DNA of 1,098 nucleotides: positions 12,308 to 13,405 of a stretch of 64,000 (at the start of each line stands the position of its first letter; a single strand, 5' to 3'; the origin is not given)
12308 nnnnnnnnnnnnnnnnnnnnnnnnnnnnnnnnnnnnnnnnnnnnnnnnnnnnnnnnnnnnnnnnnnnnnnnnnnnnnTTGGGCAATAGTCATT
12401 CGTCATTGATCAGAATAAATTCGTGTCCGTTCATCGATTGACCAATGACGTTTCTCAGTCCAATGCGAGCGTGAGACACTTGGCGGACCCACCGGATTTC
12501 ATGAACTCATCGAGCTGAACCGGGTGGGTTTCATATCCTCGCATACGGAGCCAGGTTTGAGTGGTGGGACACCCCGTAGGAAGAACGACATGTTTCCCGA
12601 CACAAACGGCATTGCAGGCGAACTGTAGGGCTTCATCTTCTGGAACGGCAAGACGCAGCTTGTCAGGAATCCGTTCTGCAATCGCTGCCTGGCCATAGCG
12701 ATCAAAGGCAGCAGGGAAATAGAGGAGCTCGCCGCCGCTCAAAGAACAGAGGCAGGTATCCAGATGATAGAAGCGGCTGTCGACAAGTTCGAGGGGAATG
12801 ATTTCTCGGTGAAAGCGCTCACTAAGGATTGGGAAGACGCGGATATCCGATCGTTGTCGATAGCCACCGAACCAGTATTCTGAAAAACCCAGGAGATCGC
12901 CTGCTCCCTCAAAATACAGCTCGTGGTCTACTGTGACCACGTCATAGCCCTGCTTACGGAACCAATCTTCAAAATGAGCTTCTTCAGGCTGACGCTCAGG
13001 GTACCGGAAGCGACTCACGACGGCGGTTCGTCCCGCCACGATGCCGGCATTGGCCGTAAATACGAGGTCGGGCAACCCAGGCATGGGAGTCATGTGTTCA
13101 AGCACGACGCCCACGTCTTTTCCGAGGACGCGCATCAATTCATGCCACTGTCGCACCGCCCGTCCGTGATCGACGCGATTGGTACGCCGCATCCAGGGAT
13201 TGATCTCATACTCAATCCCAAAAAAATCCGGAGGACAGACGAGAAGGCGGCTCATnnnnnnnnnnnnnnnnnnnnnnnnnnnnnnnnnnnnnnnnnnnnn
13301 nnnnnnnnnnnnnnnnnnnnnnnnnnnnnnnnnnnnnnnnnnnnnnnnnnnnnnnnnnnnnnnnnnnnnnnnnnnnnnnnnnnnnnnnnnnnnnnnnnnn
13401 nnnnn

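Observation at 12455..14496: Split, order-reversed AgrE/ArgZ: arginine to ornithine to proline, releasing ammonia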

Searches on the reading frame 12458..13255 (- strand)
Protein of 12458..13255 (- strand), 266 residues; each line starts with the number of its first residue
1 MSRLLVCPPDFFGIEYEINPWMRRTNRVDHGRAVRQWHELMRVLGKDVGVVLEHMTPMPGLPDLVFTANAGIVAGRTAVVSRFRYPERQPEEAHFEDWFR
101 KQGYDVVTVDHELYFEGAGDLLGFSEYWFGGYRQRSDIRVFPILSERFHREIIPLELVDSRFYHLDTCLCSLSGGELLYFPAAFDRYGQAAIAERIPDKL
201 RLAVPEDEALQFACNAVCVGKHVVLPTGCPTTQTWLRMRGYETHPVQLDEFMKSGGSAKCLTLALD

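Call 3: search_protein_families(library=pfam, proteins=[window:12458-13255:-], max_evalue=0.01)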
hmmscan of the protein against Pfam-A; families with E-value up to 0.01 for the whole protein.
window:12458-13255:- (266 aa): 1 family
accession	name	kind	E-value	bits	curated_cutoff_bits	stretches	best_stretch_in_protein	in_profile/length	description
PF19420.4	DDAH_eukar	-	7.1e-12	45.6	23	1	28-263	23-288/291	N,N dimethylarginine dimethylhydrolase, eukaryotic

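Call 4: search_protein_families(library=ncbifam, proteins=[window:12458-13255:-], max_evalue=0.01)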
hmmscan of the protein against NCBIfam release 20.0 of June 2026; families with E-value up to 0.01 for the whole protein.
window:12458-13255:- (266 aa): 5 families
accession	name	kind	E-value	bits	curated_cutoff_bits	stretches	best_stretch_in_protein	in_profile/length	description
NF052232.1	Arg_dihydro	equivalog_domain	1.1e-81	274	450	1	3-263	4-265/266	arginine dihydrolase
NF052231.1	bifunc_ArgZ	exception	7.3e-81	272.3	1025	1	3-265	6-269/696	bifunctional arginine dihydrolase/ornithine cyclodeaminase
NF045659.1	DiMArgaseDdahMtb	equivalog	2.7e-72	243.3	300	1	3-264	25-282/283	dimethylargininase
NF045660.1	DiMthArgaseDdahStm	equivalog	3.5e-20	72.9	340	1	26-263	22-247/249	dimethylargininase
NF045658.1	DiMArgaseDdah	equivalog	4.1e-11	43.1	450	1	28-263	26-252/254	dimethylargininase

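Call 5: search_solved_structures(query=window:12458-13255:-, max_evalue=0.01, show_alignments=2)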
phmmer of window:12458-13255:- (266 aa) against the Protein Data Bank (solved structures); distinct sequences matched with E-value up to 0.01: 17.
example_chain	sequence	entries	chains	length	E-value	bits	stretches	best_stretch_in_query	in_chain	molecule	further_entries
6jv0_A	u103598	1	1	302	2e-69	237.1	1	3-264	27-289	Sll1336 protein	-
6juz_A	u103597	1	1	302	1e-68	234.8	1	3-264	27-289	Sll1336 protein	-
6juy_A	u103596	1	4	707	1.9e-68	233.9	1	3-264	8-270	Sll1336 protein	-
6jv1_A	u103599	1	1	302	5e-68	232.5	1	3-264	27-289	Sll1336 protein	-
6lrf_A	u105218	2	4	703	2.7e-67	230.1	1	3-264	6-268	Alr4995 protein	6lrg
6lrh_A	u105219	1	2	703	4.9e-66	226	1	3-264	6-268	Alr4995 protein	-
2c6z_A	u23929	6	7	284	3.4e-13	52.6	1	23-262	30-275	NG, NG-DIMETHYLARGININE DIMETHYLAMINOHYDROLASE 1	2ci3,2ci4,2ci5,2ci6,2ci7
2ci1_A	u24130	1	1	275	1.1e-12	50.9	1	23-225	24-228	NG, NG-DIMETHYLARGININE DIMETHYLAMINOHYDROLASE 1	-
7ut0_A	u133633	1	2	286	2.3e-12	49.9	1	25-263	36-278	N(G),N(G)-dimethylarginine dimethylaminohydrolase 1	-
7usz_A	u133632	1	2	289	2.3e-12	49.9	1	25-263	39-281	N(G),N(G)-dimethylarginine dimethylaminohydrolase 1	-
2jai_A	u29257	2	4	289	2.4e-12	49.8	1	25-263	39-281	NG, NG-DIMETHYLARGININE DIMETHYLAMINOHYDROLASE 1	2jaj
6szp_A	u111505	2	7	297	2.6e-12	49.7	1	25-263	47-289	N(G),N(G)-dimethylarginine dimethylaminohydrolase 1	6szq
3i2e_A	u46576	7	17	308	2.9e-12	49.6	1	25-263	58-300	N(G),N(G)-dimethylarginine dimethylaminohydrolase 1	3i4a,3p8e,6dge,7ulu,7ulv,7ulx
3p8p_A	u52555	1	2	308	1.3e-11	47.4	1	25-256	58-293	N(G),N(G)-dimethylarginine dimethylaminohydrolase 1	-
3rhy_A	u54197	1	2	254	6.8e-09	38.5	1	26-263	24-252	N(G),N(G)-dimethylarginine dimethylaminohydrolase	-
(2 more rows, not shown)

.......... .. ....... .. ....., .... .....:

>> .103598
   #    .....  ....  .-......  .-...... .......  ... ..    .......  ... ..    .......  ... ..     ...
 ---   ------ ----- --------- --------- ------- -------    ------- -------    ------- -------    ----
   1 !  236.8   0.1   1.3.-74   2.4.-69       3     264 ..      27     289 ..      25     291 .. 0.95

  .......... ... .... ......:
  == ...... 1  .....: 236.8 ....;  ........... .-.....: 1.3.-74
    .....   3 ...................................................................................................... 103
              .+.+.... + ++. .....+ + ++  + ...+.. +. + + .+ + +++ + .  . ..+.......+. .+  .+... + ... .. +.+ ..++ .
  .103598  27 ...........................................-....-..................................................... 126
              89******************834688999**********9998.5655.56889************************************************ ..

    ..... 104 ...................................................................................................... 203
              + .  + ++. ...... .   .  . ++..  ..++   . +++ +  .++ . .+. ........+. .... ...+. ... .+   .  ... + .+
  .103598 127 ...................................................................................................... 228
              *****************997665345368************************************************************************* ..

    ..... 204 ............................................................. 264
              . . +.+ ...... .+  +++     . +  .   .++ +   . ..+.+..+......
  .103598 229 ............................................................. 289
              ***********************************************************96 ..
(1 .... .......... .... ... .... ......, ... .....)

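Call 16: find_homologous_proteins(query=window:12458-13255:-, max_evalue=1e-20)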
Query window:12458-13255:- (266 aa): 8000 proteins with E <= 1e-20 among 8000 candidates; the best 120 are listed.
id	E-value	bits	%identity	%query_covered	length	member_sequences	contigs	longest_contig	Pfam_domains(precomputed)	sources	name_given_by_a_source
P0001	1.9e-174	596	95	100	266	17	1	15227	PF19420.6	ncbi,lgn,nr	ncbi:MAG: hypothetical protein HOO98_19835 [Nitrospira sp.]|nr:hypothetical protein [Nitrospira sp.]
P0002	2.7e-169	580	92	100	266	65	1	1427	PF19420.6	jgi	jgi:N-dimethylarginine dimethylaminohydrolase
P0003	3.3e-166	569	89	100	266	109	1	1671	-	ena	-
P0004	8.4e-163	558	89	100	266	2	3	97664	PF19420.6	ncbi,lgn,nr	ncbi:MAG: hypothetical protein JSS39_15185 [Nitrospira sp.]|nr:hypothetical protein [Nitrospira sp.]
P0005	2.9e-162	557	88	100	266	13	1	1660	-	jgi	-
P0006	1.1e-161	555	88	100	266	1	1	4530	PF19420.6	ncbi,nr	ncbi:MAG TPA: arginine deiminase-related protein [Nitrospira sp.]|nr:arginine deiminase-related prot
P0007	1.5e-161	554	89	100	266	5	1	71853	-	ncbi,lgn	-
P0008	2.1e-160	550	86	100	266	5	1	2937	PF19420.6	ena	-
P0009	7.9e-159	545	86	100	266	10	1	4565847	PF19420.6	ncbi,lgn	ncbi:MAG: hypothetical protein NTAFB01_06050 [Nitrospira sp.]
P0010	4.5e-158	543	85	100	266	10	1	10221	PF19420.6,PF02274.23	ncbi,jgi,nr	ncbi:MAG: amidinotransferase [Nitrospira sp. LK70]|nr:amidinotransferase [Nitrospira sp. LK70]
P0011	8.8e-158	542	85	100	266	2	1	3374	PF19420.6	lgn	-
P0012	1.2e-157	541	85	100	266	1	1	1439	PF19420.6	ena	-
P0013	5.1e-157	539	86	100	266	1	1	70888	-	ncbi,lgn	-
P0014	5.4e-157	539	85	100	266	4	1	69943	-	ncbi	-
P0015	1.0e-156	538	86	100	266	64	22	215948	PF19420.6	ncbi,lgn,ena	-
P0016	1.6e-156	538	85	100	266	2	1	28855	PF19420.6,PF02274.23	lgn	-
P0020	1.1e-155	535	85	100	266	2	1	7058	PF19420.6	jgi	jgi:N-dimethylarginine dimethylaminohydrolase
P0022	1.3e-155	535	85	100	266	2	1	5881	PF19420.6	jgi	jgi:N-dimethylarginine dimethylaminohydrolase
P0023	1.4e-155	535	85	100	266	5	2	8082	PF19420.6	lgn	-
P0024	2.8e-155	534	85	100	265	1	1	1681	PF19420.6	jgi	jgi:N-dimethylarginine dimethylaminohydrolase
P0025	5.5e-155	533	83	100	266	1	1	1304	PF19420.6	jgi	jgi:N-dimethylarginine dimethylaminohydrolase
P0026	6.3e-154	529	83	100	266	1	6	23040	PF19420.6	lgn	-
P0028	6.3e-152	523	83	100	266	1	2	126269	PF19420.6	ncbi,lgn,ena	-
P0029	2.4e-151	521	82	100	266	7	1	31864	PF19420.6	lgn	-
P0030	5.8e-151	519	83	100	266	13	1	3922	PF19420.6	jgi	jgi:N-dimethylarginine dimethylaminohydrolase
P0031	6.6e-151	519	81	100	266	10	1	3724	PF19420.6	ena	-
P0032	1.1e-150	518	82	100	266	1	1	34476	PF19420.6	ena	-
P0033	1.7e-150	518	82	100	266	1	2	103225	PF19420.6,PF02274.23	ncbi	-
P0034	1.8e-150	518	83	100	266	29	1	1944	PF19420.6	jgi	jgi:N-dimethylarginine dimethylaminohydrolase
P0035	4.8e-150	516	82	100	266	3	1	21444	PF19420.6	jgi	jgi:N-dimethylarginine dimethylaminohydrolase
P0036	1.2e-149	515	83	100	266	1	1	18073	PF19420.6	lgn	-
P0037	4.0e-149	513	80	100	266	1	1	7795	PF19420.6,PF02274.23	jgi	jgi:N-dimethylarginine dimethylaminohydrolase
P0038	9.1e-149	512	82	100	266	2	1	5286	PF19420.6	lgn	-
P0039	1.7e-148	511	81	100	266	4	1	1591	PF19420.6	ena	-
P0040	3.0e-148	511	81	100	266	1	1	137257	PF19420.6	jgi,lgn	-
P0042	2.2e-147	508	79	100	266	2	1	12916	PF19420.6,PF02274.23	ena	-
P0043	3.3e-147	507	81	100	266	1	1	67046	PF19420.6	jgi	jgi:N-dimethylarginine dimethylaminohydrolase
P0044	3.4e-147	507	80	100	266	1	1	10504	PF19420.6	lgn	-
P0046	4.6e-147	507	79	100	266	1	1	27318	PF19420.6,PF02274.23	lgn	-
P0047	6.1e-147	506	81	100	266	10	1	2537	PF19420.6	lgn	-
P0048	7.7e-147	506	82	100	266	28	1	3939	PF19420.6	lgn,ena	-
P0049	2.4e-146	504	80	100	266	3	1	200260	PF19420.6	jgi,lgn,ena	-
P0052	6.3e-146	503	81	100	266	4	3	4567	PF19420.6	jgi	jgi:N-dimethylarginine dimethylaminohydrolase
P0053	1.5e-145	502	79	100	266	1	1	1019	PF19420.6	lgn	-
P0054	2.5e-145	501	79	100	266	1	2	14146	PF19420.6,PF02274.23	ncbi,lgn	-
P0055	4.6e-145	500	79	100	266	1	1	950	PF19420.6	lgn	-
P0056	6.0e-145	500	80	100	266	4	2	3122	PF19420.6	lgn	-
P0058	6.9e-145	500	80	100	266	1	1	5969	PF19420.6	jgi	jgi:N-dimethylarginine dimethylaminohydrolase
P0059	7.3e-145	499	79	100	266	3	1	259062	PF19420.6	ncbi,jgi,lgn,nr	ncbi:MAG: arginine deiminase-related protein [Nitrospira sp. BO4]|jgi:N-dimethylarginine dimethylami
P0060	9.7e-145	499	79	100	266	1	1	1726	PF19420.6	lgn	-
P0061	1.7e-144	498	79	100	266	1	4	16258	PF19420.6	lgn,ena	-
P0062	1.9e-144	498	80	100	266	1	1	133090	PF19420.6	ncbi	-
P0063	1.9e-144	498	79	100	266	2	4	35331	PF19420.6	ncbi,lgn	-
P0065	2.7e-144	498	79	100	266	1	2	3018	PF19420.6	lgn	-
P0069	7.3e-144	496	80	100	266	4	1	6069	PF19420.6,PF02274.23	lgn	-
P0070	8.5e-144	496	78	100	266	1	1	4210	PF19420.6,PF02274.23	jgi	jgi:N-dimethylarginine dimethylaminohydrolase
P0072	1.2e-143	495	79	100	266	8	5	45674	PF19420.6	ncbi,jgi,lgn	jgi:N-dimethylarginine dimethylaminohydrolase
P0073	1.3e-143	495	79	100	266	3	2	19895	PF19420.6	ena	-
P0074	2.0e-143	495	79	100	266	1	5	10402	PF19420.6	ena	-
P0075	2.2e-143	495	79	100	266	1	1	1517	PF19420.6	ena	-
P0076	2.4e-143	494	80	100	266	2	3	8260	PF19420.6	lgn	-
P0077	2.4e-143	494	80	100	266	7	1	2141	PF19420.6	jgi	-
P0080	2.7e-143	494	79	100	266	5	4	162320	PF19420.6,PF02274.23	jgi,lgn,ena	jgi:N-dimethylarginine dimethylaminohydrolase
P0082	5.5e-143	493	79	100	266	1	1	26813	PF19420.6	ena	-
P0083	6.6e-143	493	79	100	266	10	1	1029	PF19420.6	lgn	-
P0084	1.3e-142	492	79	100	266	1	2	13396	PF19420.6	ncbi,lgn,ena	-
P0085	1.4e-142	492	79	100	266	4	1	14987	PF19420.6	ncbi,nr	ncbi:MAG TPA: arginine deiminase-related protein [Nitrospira sp.]|nr:arginine deiminase-related prot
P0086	1.8e-142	492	79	100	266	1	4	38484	PF19420.6,PF02274.23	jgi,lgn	jgi:N-dimethylarginine dimethylaminohydrolase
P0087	1.9e-142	492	79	100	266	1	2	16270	PF19420.6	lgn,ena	-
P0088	2.3e-142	491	78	100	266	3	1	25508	PF19420.6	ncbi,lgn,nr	ncbi:MAG TPA: arginine deiminase-related protein [Nitrospira sp.]|nr:arginine deiminase-related prot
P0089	3.0e-142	491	78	100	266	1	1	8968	PF19420.6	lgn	-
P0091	4.9e-142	490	79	100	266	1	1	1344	PF19420.6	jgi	-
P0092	5.6e-142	490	79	100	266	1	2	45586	PF19420.6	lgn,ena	-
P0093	6.8e-142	490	77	100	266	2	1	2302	PF19420.6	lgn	-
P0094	8.2e-142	489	79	100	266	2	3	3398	PF19420.6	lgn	-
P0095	1.2e-141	489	79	100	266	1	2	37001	PF19420.6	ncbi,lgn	-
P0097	1.8e-141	488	79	100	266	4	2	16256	PF19420.6,PF02274.23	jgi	jgi:N-dimethylarginine dimethylaminohydrolase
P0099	4.0e-141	487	78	100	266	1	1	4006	PF19420.6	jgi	jgi:N-dimethylarginine dimethylaminohydrolase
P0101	5.7e-141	487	77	100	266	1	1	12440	PF19420.6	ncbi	-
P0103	8.0e-141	486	77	100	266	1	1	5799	PF19420.6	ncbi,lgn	-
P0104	8.4e-141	486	78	100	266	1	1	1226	PF19420.6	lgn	-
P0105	9.4e-141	486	77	100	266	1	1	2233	PF19420.6,PF02274.23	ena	-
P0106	1.0e-140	486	79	100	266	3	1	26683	PF19420.6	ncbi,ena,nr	ncbi:MAG TPA: arginine deiminase-related protein [Nitrospira sp.]|nr:arginine deiminase-related prot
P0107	1.8e-140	485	77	100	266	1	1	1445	PF19420.6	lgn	-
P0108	1.9e-140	485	78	100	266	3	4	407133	PF19420.6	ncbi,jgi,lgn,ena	-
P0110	2.4e-140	485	77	100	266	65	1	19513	PF19420.6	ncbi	-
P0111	2.5e-140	485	78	100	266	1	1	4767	PF19420.6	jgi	jgi:N-dimethylarginine dimethylaminohydrolase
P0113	3.3e-140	484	78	100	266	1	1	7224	PF19420.6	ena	-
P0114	3.8e-140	484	79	100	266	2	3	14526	PF19420.6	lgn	-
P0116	7.5e-140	483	77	100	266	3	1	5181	PF19420.6,PF02274.23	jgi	jgi:N-dimethylarginine dimethylaminohydrolase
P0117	1.1e-139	482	77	100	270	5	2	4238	PF19420.6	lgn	-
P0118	1.2e-139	482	77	100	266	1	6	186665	PF19420.6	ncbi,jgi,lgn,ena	-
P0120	1.3e-139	482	78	100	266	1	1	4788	PF19420.6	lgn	-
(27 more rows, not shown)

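Call 28: find_encoding_contigs(protein=P0009, flank=10000, max_places=2)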
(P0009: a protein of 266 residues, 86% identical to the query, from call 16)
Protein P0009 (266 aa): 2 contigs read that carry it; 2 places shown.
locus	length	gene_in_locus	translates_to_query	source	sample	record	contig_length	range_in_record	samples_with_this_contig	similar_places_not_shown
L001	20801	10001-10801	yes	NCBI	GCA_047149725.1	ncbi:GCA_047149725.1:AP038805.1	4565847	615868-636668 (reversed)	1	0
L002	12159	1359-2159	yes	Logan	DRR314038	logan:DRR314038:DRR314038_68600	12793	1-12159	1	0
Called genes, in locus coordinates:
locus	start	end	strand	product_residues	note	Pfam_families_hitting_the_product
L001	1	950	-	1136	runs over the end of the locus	PF00536:SAM_1, PF07647:SAM_2, PF00211:Guanylate_cyc, PF13191:AAA_16, PF13401:AAA_22, PF13424:TPR_12 (faint)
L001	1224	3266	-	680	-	PF00582:Usp, PF03109:ABC1, PF27536:UbiB_helical (weak)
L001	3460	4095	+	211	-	PF02985:HEAT (faint), PF03130:HEAT_PBS (faint), PF13513:HEAT_EZ (faint), PF13646:HEAT_2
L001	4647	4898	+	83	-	-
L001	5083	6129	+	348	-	PF01142:TruD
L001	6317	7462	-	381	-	-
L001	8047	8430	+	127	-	-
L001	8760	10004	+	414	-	PF04455:Saccharop_dh_N, PF21571:ArgZ-like_C_1st, PF21570:ArgZ-like_C_2nd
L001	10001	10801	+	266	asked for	PF19420:DDAH_eukar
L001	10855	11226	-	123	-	-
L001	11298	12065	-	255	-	PF13505:OMP_b-brl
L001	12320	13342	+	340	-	PF01210:NAD_Gly3P_dh_N, PF02558:ApbA, PF03446:NAD_binding_2 (weak), PF03807:F420_oxidored, PF07479:NAD_Gly3P_dh_C, PF20618:GPD_NAD_C_bact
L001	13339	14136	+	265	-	PF00731:AIRC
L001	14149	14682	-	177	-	-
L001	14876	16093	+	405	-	PF01969:Ni_insertion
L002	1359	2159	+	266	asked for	PF19420:DDAH_eukar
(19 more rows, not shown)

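Call 34: search_protein_representatives(protein=window:12458-13255:-)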
Query: 266 residues. Proteins with E-value up to 0.001 (for the whole library): 3883; up to 1e-10: 2163; up to 1e-30: 644. The best 150 are listed.
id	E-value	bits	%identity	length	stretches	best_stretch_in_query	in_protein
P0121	8.7e-112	389.2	80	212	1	55-266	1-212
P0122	2.0e-89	315.8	74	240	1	1-186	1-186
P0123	3.6e-76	272.4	51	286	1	3-266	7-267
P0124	5.2e-72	258.8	48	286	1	3-266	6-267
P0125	7.5e-72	258.2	47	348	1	3-265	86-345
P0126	2.1e-71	256.8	47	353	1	3-265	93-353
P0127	2.5e-70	253.3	48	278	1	3-266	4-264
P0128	4.4e-70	252.4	42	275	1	3-265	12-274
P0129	1.4e-69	250.8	48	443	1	2-264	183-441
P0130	4.3e-69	249.2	44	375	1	4-266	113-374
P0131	5.0e-68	245.7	45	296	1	4-265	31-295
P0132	7.9e-67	241.8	48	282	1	3-247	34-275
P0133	6.6e-66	238.7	44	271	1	1-265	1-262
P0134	1.1e-65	238.0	46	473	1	3-265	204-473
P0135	2.6e-65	236.8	44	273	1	2-265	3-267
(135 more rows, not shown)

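Call 37: find_related_loci(query=A1, collection=genome_contigs, flank=10000)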
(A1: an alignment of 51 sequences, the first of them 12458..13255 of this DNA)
Query A1 (266 aa) in genome_contigs; peptide patterns used: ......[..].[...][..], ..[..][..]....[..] (x = any residue, [..] = any of these).
600 stretches matched a pattern (row limit reached: there are more); 600 encode a relative of the query (tblastn E <= 1e-3); the best 80 are kept; 80 distinct loci.
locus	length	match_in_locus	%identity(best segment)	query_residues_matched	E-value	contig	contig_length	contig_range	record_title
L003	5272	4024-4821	80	1-266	2e-146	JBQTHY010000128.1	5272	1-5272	MAG: Nitrospiraceae bacterium isolate SAR15 c_000000419267, whole genome shotgun sequence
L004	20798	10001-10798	80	1-266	2e-144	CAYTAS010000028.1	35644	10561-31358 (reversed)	MAG TPA_asm: uncultured Nitrospira sp. isolate SRP072547_co1_296 genome assembly, contig: NODE_1364_length_35644_cov_15.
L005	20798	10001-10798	79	1-266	4e-143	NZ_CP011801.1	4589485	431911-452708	Nitrospira moscoviensis strain NSP M-1 chromosome, complete genome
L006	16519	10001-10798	77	1-266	2e-140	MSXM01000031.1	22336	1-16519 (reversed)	MAG: Nitrospira sp. ST-bin4 1198, whole genome shotgun sequence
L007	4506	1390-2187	79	1-266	8e-142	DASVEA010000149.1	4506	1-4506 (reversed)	MAG TPA_asm: Nitrospiraceae bacterium isolate SMAG_U2048 k141_779165, whole genome shotgun sequence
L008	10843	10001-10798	77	1-266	1e-138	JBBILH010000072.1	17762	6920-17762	MAG: Nitrospira sp. isolate PLS170224_bin_204 NODE_1128_length_17762_cov_5.543514, whole genome shotgun sequence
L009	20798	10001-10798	77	1-266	3e-138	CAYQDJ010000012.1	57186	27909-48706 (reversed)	MAG TPA_asm: uncultured Nitrospira sp. isolate SRP217488_co1_207 genome assembly, contig: NODE_180_length_57186_cov_5.12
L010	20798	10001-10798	76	1-266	8e-138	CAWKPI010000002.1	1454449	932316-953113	MAG: uncultured Nitrospiraceae bacterium isolate MFD03899.bin.2.136 genome assembly, contig: contig_23858, whole genome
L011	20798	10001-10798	77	1-266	9e-137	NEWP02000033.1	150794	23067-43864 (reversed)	MAG: Nitrospira sp. CG24E Nitrospira_sp_RSF136_CG24_E_33, whole genome shotgun sequence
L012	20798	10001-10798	75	1-266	2e-136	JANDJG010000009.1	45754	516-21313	MAG: Nitrospira sp. isolate JZ-4_Bin198 NODE_2037_length_45754_cov_25.420869, whole genome shotgun sequence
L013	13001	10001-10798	75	1-266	2e-136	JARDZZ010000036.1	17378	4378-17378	MAG: Nitrospira sp. isolate C_No_T0_bin.34 scaffold_728, whole genome shotgun sequence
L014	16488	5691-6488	75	1-266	3e-136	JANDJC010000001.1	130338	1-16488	MAG: Nitrospira sp. isolate SZTDM-2_Bin289 NODE_1_length_130338_cov_1.753707, whole genome shotgun sequence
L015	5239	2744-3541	76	1-266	6e-136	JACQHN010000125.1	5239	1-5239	MAG: Nitrospira defluvii isolate NC_groundwater_1100_Ag_S2p5_58_36 S_2p5_S6_coassembly_k141_1169930, whole genome shotgu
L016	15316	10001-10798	76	1-266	3e-135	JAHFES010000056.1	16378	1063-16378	MAG: Nitrospiraceae bacterium isolate nzgw274 NODE_1174_length_16379_cov_51.680711, whole genome shotgun sequence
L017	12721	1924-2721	76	1-266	1e-133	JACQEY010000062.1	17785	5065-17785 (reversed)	MAG: Nitrospirae bacterium isolate NC_groundwater_1033_Pr1_S-0.65um_56_10 Montesol18_Sp65_coassembly_scaffold_430331, wh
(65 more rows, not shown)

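Call 45: search_solved_structures(query=window:12458-13255:-, max_evalue=1e-60, show_alignments=5)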
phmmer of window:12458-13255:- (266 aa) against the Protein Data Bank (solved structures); distinct sequences matched with E-value up to 1e-60: 6.
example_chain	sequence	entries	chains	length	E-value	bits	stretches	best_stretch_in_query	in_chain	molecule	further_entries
6jv0_A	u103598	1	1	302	2e-69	237.1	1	3-264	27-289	Sll1336 protein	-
6juz_A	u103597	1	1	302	1e-68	234.8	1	3-264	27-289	Sll1336 protein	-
6juy_A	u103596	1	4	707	1.9e-68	233.9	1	3-264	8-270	Sll1336 protein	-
6jv1_A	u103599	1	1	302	5e-68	232.5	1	3-264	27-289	Sll1336 protein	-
6lrf_A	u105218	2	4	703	2.7e-67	230.1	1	3-264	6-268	Alr4995 protein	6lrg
6lrh_A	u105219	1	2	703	4.9e-66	226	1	3-264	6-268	Alr4995 protein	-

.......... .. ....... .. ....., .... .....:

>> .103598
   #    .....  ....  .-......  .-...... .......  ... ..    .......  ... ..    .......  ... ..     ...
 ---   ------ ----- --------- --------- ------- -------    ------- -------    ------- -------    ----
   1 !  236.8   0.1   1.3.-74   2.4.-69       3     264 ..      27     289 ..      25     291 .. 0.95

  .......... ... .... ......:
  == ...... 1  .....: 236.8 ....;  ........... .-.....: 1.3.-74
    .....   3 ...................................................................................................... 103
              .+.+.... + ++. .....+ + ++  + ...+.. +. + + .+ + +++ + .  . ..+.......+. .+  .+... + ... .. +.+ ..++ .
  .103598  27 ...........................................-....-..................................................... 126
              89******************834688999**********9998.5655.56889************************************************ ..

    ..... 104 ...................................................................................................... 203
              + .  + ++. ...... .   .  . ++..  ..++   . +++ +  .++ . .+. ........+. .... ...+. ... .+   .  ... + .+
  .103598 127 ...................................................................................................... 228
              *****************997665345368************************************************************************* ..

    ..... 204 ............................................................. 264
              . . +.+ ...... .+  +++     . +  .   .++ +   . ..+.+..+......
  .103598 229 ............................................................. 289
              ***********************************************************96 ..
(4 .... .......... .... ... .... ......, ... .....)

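Call 63: predict_structure(alignment_id=A2)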
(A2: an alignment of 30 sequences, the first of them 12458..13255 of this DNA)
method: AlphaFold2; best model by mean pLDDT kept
length: 266 residues; sequences in the alignment: 30
mean_pLDDT: 82.0   pTM: 0.83
mean pLDDT of the five models: 82.0, 80.2, 77.3, 76.1, 71.8
residues with pLDDT >= 90: 91; 70-90: 130; 50-70: 40; < 50: 5
segments of 3 or more residues with pLDDT < 50: 256-259
pLDDT, mean of each block of 10 residues (from residue 1): 80 54 61 85 91 83 72 91 86 92 91 84 81 82 91 86 72 88 91 93 87 73 88 94 87 53 77
secondary structure, 60 per line:
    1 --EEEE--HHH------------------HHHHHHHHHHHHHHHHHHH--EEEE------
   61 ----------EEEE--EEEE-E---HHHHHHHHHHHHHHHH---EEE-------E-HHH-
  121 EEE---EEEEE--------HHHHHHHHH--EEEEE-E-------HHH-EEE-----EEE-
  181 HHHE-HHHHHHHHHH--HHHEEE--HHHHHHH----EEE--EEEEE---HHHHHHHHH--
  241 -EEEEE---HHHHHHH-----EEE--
elements in order: E3-6 H30-48 E51-54 E71-74 E77-80 H86-101 E105-107 E121-123 E127-131 H140-148 E151-155 E169-171 E177-179 H186-195 E201-203 H206-212 E217-219 E222-226 H230-238 E242-246 H250-256 E262-264
